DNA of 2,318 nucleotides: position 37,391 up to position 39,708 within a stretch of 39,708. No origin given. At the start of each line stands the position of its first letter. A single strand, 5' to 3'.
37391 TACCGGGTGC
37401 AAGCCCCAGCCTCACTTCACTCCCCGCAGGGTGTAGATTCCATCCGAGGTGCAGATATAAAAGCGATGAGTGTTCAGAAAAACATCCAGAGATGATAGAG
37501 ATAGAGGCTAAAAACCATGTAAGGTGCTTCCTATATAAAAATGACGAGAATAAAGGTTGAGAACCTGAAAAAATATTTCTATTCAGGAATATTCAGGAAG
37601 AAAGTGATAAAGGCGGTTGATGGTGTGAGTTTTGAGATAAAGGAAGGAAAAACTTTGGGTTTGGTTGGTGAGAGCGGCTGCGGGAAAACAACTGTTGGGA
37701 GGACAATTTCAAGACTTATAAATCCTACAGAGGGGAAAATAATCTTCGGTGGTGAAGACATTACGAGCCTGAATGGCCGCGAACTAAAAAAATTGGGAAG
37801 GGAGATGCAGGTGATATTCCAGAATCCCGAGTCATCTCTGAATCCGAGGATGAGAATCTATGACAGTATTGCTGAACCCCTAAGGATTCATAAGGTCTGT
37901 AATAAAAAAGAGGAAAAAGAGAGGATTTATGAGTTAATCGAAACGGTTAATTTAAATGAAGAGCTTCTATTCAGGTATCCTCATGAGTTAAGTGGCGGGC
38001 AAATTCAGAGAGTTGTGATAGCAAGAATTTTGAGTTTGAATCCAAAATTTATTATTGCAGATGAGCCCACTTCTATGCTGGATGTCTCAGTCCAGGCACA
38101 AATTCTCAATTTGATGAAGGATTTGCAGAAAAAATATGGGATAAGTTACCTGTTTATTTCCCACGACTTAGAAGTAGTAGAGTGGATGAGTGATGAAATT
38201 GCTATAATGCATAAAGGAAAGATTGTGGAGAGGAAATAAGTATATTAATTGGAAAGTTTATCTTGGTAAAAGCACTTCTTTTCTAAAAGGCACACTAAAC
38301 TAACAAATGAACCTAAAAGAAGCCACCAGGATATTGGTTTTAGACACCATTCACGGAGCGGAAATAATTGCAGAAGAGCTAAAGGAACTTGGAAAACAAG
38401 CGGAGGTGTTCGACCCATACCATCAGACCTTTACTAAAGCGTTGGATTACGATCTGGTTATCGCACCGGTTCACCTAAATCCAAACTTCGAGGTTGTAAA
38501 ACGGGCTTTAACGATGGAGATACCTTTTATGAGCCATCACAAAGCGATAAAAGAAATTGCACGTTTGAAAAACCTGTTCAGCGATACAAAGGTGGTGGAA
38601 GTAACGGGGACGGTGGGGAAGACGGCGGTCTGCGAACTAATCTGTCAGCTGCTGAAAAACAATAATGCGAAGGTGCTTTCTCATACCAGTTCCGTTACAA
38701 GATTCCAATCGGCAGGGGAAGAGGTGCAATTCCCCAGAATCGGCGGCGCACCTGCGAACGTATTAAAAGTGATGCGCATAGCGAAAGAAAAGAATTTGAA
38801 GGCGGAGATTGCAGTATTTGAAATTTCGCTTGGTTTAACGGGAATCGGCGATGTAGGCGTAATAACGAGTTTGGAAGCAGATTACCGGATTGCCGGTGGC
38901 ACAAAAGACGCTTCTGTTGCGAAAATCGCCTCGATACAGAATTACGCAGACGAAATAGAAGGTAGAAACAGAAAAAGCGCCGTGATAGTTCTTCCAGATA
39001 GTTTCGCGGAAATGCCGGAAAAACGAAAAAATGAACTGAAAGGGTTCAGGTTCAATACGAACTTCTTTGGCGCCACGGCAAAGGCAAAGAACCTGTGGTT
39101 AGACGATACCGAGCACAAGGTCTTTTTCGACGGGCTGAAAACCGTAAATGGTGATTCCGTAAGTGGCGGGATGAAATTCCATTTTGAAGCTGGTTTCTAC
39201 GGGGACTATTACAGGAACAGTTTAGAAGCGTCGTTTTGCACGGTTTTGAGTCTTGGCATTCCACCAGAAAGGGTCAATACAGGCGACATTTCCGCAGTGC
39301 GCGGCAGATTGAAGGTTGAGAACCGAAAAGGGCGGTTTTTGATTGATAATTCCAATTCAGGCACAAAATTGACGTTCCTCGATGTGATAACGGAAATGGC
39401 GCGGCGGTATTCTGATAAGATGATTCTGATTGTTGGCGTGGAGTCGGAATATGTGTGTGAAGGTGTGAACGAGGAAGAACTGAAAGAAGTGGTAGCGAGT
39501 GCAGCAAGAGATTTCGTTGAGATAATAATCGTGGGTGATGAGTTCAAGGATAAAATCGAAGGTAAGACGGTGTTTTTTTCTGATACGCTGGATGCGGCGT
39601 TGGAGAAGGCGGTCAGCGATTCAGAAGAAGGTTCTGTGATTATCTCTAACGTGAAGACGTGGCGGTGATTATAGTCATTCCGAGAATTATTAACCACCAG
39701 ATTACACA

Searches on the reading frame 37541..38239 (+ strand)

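Call 9: search_protein_families(library=pfam, proteins=[window:37541-38239:+], max_evalue=0.001)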
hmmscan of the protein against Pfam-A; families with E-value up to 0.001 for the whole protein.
window:37541-38239:+ (232 aa): 5 families
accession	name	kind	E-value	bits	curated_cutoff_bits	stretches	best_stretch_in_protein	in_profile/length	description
PF00005.33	ABC_tran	-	7.8e-35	120.9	25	1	27-178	2-137/137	ABC transporter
PF13304.12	AAA_21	-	8e-06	26.6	27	0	94-213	157-303/304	AAA domain, putative AbiEii toxin, Type IV TA system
PF02463.25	SMC_N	-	1.7e-05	24.8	40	1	39-224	27-213/220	RecF/RecN/SMC N terminal domain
PF05621.17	TniB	-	0.0002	21.3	22.4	0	142-204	94-158/189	Bacterial TniB protein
PF13401.12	AAA_22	-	0.00054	20.7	27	0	40-206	9-121/130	AAA domain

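Call 10: search_protein_families(library=ncbifam, proteins=[window:37541-38239:+], max_evalue=0.00001)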
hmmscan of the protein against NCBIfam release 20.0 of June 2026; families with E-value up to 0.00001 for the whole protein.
window:37541-38239:+ (232 aa): 183 families (the best 25 are shown)
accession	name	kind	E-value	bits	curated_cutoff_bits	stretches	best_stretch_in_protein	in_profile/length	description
NF008453.0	PRK11308.1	subfamily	1.1e-81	274.7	408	1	5-231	14-243/334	dipeptide ABC transporter ATP-binding protein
NF007613.0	PRK10261.1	equivalog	2.8e-78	263.9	1077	1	15-230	327-544/623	glutathione ABC transporter ATP-binding protein GsiA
NF011659.0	PRK15079.1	equivalog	5.5e-76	255.4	540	1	4-230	21-245/334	murein tripeptide/oligopeptide ABC transporter ATP binding protein OppF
TIGR02769.1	nickel_nikE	equivalog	8.8e-74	248.3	332.55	1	4-231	3-232/265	nickel import ATP-binding protein NikE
NF043071.1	DppF_dipep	equivalog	3e-72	243.8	660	1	4-231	14-244/331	dipeptide ABC transporter ATP-binding subunit DppF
NF011713.0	PRK15134.1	equivalog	4e-68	230.3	834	1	5-231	277-507/529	microcin C ABC transporter ATP-binding protein YejF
NF007739.0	PRK10419.1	subfamily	4.2e-67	226.5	354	1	1-231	1-233/268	nickel ABC transporter ATP-binding protein NikE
NF043078.1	MMSYN1_0168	equivalog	3.2e-62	211.1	800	3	116-230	460-574/649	oligopeptide ABC transporter ATP-binding protein OppF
TIGR02770.1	nickel_nikD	equivalog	4.6e-58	196.3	318.7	1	26-231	2-207/230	nickel import ATP-binding protein NikD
NF011692.0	PRK15112.1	equivalog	1.5e-56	192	452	1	4-231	6-232/269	putrescine export ABC transporter ATP-binding protein SapF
NF047576.1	opine_ATP_CntF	equivalog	2.7e-55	187.4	385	1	25-231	19-231/264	staphylopine uptake ABC transporter ATP-binding protein CntF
NF047578.1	opine_ATP_CntD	equivalog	7.8e-55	186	380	1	25-231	19-231/266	staphylopine uptake ABC transporter ATP-binding protein CntD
NF040933.2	ABC_arch_GlcV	equivalog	6.8e-53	179.8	450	1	3-229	2-221/357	glucose ABC transporter ATP-binding protein GlcV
NF007010.1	PRK09473.1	subfamily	4.8e-50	170.1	575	1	20-230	15-231/318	oligopeptide ABC transporter ATP-binding protein OppD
TIGR04521.1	ECF_ATPase_2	equivalog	6.2e-50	169.8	330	1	4-230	1-225/279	energy-coupling factor transporter ATPase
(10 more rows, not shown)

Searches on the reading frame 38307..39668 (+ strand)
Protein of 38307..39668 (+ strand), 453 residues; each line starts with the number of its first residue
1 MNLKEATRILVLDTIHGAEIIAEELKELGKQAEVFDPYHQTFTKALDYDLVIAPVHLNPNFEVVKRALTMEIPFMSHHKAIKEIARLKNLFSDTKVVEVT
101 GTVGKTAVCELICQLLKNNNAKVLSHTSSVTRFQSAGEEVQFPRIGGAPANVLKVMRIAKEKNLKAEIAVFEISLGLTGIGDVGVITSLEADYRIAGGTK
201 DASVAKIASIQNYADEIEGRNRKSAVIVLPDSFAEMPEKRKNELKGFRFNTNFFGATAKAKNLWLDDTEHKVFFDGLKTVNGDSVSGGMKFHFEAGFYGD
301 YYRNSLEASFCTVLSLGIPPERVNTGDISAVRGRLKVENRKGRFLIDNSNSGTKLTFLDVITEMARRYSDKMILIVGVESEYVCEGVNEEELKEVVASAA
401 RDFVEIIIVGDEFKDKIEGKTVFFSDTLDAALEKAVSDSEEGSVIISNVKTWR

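Call 9: search_protein_families(library=pfam, proteins=[window:38307-39668:+], max_evalue=0.001)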
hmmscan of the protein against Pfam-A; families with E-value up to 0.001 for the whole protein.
window:38307-39668:+ (453 aa): 1 family
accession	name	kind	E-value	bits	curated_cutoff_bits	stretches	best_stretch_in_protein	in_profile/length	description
PF08245.18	Mur_ligase_M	-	8e-05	23.1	24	1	99-193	1-92/200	Mur ligase middle domain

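Call 10: search_protein_families(library=ncbifam, proteins=[window:38307-39668:+], max_evalue=0.00001)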
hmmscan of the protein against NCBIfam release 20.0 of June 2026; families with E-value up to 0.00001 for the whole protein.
window:38307-39668:+ (453 aa): 5 families
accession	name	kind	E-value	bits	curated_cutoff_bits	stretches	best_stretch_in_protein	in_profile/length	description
NF033197.0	F430_CfbE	equivalog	2.6e-76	257.3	250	1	10-452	1-430/430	coenzyme F430 synthase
TIGR01143.1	murF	subfamily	2.8e-10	39.7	288.6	0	76-124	56-103/418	UDP-N-acetylmuramoyl-tripeptide--D-alanyl-D-alanine ligase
TIGR01085.1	murE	subfamily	2.3e-09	36.7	257.3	1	87-409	73-391/472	UDP-N-acetylmuramyl-tripeptide synthetase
TIGR01087.1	murD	equivalog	4.7e-07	29.2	211.95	0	33-123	50-133/441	UDP-N-acetylmuramoyl-L-alanine--D-glutamate ligase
NF008897.0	PRK11930.1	equivalog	6.2e-06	24.5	804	0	77-125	90-138/822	bifunctional UDP-N-acetylmuramoyl-tripeptide:D-alanyl-D-alanine ligase/alanine racemase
